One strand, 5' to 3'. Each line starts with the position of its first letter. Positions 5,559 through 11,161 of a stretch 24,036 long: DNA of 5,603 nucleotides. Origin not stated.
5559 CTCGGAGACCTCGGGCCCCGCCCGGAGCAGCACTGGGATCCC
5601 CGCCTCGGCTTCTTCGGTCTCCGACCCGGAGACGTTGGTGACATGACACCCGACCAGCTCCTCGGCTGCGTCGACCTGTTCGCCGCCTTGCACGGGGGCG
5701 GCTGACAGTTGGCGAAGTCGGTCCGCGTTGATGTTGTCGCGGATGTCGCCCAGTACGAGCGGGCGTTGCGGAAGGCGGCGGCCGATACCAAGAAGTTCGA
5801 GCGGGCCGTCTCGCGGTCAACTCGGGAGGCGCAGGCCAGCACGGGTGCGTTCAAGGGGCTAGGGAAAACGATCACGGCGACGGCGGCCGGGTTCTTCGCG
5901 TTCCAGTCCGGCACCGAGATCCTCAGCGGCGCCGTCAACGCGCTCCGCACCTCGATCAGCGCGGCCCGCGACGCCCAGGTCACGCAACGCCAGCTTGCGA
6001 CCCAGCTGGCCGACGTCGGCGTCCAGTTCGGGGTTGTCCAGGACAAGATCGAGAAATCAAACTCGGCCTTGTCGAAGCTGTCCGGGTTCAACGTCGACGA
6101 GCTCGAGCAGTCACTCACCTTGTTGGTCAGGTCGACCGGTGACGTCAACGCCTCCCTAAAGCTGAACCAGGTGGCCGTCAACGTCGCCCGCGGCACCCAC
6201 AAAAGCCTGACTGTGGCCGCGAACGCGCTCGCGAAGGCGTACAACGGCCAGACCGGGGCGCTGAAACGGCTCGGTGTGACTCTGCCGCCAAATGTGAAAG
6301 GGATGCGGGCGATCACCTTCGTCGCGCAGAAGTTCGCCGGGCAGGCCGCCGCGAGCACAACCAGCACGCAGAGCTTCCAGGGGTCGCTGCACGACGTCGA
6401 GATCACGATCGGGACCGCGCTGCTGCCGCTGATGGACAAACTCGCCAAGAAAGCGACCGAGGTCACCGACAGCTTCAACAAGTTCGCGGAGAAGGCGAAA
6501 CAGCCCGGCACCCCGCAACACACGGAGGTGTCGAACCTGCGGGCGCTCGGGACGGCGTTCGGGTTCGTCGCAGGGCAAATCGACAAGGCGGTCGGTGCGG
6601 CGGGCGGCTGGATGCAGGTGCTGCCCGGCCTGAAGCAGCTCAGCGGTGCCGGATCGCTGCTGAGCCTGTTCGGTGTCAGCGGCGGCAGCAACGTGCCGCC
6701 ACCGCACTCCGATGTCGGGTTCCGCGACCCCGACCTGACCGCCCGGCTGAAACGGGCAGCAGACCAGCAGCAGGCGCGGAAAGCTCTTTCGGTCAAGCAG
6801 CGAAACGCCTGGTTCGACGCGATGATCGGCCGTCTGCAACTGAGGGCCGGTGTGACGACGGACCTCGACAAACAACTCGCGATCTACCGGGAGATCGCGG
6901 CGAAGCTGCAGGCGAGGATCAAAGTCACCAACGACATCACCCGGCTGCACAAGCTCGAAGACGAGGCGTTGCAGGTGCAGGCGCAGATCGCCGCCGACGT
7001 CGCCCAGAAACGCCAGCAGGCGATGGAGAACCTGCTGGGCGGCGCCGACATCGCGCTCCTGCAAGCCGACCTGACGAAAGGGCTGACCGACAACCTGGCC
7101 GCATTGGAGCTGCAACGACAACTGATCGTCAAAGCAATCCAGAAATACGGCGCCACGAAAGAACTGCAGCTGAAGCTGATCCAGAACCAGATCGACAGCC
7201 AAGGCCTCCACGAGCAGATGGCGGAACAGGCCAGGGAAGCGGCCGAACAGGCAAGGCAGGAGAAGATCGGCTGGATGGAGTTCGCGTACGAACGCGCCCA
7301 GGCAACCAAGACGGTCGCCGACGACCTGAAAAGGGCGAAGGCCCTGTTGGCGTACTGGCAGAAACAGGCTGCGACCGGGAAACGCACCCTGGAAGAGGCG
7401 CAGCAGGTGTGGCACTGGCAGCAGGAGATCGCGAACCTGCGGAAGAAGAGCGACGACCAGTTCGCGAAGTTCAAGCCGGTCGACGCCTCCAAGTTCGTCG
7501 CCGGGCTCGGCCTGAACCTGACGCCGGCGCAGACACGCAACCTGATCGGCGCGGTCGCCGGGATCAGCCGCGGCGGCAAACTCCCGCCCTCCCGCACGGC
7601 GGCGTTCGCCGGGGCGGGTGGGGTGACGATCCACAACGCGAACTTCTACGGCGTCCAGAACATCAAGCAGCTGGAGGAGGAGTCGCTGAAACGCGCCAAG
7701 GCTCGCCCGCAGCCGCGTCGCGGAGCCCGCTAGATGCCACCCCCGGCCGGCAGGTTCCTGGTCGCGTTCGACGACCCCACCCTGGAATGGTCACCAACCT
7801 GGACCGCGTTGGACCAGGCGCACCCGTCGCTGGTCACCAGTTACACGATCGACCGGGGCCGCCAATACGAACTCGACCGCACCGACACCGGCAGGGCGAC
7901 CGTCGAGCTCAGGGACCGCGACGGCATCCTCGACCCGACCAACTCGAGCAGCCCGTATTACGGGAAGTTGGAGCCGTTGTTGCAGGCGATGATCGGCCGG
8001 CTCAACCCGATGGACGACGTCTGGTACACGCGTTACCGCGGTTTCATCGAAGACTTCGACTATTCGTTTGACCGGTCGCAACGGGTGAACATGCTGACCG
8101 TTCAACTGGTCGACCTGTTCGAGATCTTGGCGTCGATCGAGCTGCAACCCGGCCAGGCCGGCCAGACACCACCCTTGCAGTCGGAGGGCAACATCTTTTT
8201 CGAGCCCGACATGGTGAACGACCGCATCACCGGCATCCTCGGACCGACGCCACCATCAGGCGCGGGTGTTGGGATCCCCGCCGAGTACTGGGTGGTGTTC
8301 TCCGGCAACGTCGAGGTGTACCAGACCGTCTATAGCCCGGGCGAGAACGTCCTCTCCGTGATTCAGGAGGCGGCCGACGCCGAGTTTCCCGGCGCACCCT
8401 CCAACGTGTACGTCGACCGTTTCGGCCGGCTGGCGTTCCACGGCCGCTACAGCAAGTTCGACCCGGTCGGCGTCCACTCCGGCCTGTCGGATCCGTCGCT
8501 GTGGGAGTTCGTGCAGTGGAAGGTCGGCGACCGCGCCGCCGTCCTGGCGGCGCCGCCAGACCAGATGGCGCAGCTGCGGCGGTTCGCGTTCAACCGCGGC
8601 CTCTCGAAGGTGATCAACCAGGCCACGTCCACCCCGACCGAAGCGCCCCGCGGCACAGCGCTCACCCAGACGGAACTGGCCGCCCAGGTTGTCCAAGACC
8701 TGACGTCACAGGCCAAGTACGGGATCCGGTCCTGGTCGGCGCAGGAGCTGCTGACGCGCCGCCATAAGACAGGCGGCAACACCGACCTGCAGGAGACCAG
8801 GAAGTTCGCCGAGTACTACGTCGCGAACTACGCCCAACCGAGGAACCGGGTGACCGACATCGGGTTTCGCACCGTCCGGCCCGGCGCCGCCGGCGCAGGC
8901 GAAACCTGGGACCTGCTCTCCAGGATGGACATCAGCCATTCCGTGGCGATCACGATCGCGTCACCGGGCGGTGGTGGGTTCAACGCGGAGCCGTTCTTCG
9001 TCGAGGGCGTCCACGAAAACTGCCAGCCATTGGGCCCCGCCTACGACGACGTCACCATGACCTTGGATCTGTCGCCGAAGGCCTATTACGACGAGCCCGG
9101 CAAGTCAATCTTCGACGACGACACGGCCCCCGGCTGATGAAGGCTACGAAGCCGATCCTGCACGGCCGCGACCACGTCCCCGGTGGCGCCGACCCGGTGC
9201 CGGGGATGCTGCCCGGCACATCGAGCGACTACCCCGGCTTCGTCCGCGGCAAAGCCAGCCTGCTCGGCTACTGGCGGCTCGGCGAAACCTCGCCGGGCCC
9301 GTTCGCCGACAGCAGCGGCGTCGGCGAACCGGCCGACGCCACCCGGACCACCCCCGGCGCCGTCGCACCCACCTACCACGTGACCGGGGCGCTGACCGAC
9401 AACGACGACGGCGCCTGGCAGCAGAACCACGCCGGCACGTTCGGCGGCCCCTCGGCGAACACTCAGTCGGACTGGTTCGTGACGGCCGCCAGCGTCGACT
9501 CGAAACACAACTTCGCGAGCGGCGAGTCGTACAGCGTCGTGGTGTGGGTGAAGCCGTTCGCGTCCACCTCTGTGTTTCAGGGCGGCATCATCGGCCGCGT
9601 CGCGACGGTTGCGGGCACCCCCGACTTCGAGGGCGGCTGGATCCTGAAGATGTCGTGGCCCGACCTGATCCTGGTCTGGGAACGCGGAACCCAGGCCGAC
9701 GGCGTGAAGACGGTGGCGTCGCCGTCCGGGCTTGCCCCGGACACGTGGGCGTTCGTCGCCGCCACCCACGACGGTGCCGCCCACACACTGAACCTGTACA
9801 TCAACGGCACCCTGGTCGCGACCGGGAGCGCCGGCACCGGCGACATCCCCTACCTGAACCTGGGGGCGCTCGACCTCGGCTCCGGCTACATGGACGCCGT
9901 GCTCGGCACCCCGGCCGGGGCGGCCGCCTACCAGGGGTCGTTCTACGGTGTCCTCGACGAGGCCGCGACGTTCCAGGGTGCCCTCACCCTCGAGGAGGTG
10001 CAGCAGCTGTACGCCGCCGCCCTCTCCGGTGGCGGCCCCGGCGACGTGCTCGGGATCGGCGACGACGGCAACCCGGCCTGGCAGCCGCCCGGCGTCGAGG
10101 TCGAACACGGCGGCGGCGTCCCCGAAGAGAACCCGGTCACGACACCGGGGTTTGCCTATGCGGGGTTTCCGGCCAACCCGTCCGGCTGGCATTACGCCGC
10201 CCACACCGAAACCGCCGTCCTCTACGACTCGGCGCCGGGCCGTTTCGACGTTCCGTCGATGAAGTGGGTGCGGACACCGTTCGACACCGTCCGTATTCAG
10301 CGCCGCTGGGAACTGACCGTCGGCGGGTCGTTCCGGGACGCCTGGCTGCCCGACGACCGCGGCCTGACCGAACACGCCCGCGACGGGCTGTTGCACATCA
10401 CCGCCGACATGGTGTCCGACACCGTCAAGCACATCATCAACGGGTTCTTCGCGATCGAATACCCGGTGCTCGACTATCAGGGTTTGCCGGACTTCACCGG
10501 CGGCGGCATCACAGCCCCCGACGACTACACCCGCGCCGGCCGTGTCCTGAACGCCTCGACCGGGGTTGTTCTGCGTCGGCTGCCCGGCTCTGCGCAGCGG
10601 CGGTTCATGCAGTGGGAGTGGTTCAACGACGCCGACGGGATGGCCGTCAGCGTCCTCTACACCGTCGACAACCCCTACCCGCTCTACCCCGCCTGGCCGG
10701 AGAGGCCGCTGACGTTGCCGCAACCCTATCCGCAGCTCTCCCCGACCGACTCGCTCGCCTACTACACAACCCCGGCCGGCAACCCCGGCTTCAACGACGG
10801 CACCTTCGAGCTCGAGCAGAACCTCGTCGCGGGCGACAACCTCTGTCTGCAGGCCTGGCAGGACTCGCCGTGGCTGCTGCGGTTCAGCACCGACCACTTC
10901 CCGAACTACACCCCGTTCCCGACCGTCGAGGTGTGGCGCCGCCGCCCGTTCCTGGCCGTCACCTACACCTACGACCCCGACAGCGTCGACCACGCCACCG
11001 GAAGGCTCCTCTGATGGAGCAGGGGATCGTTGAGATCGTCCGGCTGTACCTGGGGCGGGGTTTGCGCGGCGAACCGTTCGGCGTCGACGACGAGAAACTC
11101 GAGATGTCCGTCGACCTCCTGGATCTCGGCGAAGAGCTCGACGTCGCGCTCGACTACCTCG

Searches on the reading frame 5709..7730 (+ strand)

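Call 13: search_protein_families(library=phrogs, proteins=[window:5709-7730:+], max_evalue=0.01)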
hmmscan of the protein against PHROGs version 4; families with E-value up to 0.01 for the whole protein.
window:5709-7730:+ (674 aa): 1 family
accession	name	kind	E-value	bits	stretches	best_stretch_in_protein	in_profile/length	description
phrog_28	-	tail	0.00073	19.2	1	212-299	547-628/1228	tail length tape measure protein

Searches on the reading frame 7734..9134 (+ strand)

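Call 13: search_protein_families(library=phrogs, proteins=[window:7734-9134:+], max_evalue=0.01)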
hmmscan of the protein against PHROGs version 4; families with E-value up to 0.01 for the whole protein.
window:7734-9134:+ (467 aa): 1 family
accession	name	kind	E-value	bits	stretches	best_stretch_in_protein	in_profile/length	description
phrog_5313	-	unknown function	4.7e-11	42.5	1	36-85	172-221/1052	-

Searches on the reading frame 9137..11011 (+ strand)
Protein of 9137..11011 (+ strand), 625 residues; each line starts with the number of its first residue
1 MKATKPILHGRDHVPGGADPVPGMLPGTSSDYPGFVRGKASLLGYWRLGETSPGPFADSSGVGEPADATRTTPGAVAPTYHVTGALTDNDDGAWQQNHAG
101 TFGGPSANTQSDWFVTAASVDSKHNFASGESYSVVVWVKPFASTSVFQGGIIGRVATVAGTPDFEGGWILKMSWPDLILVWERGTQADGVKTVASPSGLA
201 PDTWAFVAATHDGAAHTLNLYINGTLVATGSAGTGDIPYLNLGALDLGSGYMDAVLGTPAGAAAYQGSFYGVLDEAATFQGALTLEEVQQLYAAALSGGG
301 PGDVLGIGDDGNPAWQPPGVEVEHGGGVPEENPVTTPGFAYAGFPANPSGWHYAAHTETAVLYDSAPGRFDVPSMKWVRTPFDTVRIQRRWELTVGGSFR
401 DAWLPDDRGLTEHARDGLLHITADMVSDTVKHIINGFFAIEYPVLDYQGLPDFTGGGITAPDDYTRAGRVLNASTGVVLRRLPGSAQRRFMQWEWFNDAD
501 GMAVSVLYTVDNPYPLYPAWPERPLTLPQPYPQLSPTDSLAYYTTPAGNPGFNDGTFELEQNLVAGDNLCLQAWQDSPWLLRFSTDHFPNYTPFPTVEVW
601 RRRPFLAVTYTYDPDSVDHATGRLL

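Call 14: search_protein_families(library=phrogs, proteins=[window:9137-11011:+], max_evalue=0.01)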
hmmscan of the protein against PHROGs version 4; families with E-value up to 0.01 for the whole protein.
window:9137-11011:+ (625 aa): 2 families
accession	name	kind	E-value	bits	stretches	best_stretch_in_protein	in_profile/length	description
phrog_4390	-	unknown function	2.4e-05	25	1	184-295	138-242/253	-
phrog_8510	-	head and packaging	0.00052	18.8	1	117-295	1179-1342/1348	virion structural protein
